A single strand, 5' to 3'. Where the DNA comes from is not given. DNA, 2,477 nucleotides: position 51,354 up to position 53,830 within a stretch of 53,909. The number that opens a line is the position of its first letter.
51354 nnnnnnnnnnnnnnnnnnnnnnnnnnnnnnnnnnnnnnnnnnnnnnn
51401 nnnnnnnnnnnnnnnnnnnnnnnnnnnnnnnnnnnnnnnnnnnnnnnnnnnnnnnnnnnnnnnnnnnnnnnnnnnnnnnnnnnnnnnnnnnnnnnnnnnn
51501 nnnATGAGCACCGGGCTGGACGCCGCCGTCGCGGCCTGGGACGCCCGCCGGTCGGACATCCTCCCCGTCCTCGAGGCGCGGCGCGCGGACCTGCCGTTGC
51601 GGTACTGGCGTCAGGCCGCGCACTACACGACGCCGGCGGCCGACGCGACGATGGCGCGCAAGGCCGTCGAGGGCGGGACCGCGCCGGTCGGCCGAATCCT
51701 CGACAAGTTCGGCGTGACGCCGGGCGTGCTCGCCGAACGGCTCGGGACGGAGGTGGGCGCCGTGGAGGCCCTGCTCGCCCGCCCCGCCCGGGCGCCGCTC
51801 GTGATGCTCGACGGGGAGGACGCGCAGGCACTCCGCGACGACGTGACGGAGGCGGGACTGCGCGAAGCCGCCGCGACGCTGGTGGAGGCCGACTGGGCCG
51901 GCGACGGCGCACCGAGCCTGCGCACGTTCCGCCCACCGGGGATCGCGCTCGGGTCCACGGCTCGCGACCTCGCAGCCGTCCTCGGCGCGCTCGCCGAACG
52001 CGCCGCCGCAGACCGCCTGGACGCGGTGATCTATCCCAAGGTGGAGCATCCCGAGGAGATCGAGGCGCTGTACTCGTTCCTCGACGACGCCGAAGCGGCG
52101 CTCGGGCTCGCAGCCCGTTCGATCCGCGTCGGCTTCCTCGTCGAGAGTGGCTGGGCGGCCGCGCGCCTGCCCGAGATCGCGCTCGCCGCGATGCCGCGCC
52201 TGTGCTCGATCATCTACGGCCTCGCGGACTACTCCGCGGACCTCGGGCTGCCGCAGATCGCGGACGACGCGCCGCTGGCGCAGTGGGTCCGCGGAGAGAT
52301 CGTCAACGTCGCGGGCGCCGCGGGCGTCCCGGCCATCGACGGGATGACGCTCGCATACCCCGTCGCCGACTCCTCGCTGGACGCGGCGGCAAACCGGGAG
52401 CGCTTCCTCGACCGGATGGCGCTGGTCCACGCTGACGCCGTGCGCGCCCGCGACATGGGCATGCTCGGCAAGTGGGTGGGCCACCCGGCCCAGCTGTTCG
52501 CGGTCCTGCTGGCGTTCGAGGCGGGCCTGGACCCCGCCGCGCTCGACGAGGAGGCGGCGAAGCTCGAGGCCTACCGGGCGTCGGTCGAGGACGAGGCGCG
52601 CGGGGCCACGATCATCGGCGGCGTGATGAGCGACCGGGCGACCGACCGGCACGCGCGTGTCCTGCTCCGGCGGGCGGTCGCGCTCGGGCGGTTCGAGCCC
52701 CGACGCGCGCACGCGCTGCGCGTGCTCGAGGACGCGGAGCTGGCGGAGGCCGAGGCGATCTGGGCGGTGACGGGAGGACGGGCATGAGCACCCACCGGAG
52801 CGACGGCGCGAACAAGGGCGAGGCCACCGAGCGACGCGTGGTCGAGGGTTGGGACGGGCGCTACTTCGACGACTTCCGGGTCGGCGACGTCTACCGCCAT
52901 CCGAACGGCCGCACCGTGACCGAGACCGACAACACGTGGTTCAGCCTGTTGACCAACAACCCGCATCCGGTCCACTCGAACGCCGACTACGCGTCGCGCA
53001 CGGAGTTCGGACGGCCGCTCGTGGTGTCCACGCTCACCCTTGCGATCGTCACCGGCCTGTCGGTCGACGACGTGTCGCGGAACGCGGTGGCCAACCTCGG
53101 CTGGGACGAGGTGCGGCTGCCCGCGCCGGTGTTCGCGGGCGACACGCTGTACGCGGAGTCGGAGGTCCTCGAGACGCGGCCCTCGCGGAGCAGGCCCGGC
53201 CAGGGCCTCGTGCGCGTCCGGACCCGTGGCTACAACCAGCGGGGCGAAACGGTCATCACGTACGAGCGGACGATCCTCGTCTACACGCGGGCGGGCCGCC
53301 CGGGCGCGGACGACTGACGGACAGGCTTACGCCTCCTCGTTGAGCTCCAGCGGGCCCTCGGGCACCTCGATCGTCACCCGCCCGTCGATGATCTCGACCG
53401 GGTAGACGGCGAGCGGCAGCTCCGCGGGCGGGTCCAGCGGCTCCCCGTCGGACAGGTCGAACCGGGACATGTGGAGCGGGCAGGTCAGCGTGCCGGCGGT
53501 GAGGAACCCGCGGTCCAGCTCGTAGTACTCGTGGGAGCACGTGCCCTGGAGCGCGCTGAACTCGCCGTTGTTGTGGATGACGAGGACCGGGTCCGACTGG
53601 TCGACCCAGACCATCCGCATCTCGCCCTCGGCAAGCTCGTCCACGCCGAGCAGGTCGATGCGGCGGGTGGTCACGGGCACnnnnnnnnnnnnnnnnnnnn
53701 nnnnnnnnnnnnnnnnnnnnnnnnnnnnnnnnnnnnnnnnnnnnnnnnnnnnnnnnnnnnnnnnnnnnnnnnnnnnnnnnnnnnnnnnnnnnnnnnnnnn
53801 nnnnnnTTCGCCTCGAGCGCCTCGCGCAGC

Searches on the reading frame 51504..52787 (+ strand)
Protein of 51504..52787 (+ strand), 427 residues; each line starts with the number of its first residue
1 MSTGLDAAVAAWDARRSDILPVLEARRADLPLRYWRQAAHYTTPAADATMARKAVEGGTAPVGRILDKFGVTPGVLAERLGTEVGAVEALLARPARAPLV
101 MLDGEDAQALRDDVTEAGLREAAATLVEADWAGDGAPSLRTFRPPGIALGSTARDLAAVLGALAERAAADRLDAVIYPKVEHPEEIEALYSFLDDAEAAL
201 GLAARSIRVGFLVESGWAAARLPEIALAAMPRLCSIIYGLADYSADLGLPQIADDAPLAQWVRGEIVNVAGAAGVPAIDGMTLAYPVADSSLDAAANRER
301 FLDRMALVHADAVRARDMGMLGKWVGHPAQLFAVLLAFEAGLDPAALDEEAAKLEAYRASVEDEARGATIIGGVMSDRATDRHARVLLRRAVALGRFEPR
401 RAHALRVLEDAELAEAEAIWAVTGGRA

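Call 80: search_protein_families(library=pfam, proteins=[window:51504-52787:+], max_evalue=0.001)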
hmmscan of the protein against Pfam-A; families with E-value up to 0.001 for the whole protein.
window:51504-52787:+ (427 aa): 3 families
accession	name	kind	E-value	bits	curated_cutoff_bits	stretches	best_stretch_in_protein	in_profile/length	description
PF03328.21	HpcH_HpaI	-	4e-16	59.4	25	1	99-295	24-205/221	HpcH/HpaI aldolase/citrate lyase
PF22484.2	DUF6986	-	1.9e-15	57.1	27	1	67-414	49-401/408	Domain of unknown function (DUF6986)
PF01274.28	MS_TIM-barrel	-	6.9e-09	35.5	26.4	1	176-342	51-223/248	Malate synthase, TIM barrel domain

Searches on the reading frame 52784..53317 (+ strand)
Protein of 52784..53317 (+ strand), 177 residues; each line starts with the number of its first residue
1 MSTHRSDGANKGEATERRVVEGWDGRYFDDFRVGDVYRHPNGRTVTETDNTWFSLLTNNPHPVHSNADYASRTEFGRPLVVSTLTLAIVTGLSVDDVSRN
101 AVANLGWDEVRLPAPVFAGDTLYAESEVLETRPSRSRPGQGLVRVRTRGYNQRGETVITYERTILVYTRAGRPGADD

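Call 80: search_protein_families(library=pfam, proteins=[window:52784-53317:+], max_evalue=0.001)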
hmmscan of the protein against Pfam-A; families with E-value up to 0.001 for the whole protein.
window:52784-53317:+ (177 aa): 3 families
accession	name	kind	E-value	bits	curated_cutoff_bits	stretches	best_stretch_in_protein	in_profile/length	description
PF19315.5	MC_hydratase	-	2.6e-23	83.2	26.5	1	24-169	20-167/353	Mesaconyl-CoA hydratase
PF01575.25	MaoC_dehydratas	-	1.5e-20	73.5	27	1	33-137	6-109/123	MaoC like domain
PF13452.11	FAS1_DH_region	-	1.8e-05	25.3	22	1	36-159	6-131/132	FAS1-like, dehydratase domain region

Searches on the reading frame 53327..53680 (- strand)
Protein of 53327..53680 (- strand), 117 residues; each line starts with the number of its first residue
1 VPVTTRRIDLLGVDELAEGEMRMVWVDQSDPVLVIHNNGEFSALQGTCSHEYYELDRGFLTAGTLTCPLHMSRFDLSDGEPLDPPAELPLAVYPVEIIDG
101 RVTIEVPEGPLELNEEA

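Call 80: search_protein_families(library=pfam, proteins=[window:53327-53680:-], max_evalue=0.001)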
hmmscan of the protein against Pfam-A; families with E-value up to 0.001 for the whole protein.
window:53327-53680:- (117 aa): 2 families
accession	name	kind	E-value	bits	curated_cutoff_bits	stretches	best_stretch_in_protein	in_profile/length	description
PF00355.32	Rieske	-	3.3e-14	53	20.3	1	10-94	5-88/88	Rieske [2Fe-2S] domain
PF13806.12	Rieske_2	-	2.3e-09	37.6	27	1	12-104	7-103/104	Rieske-like [2Fe-2S] domain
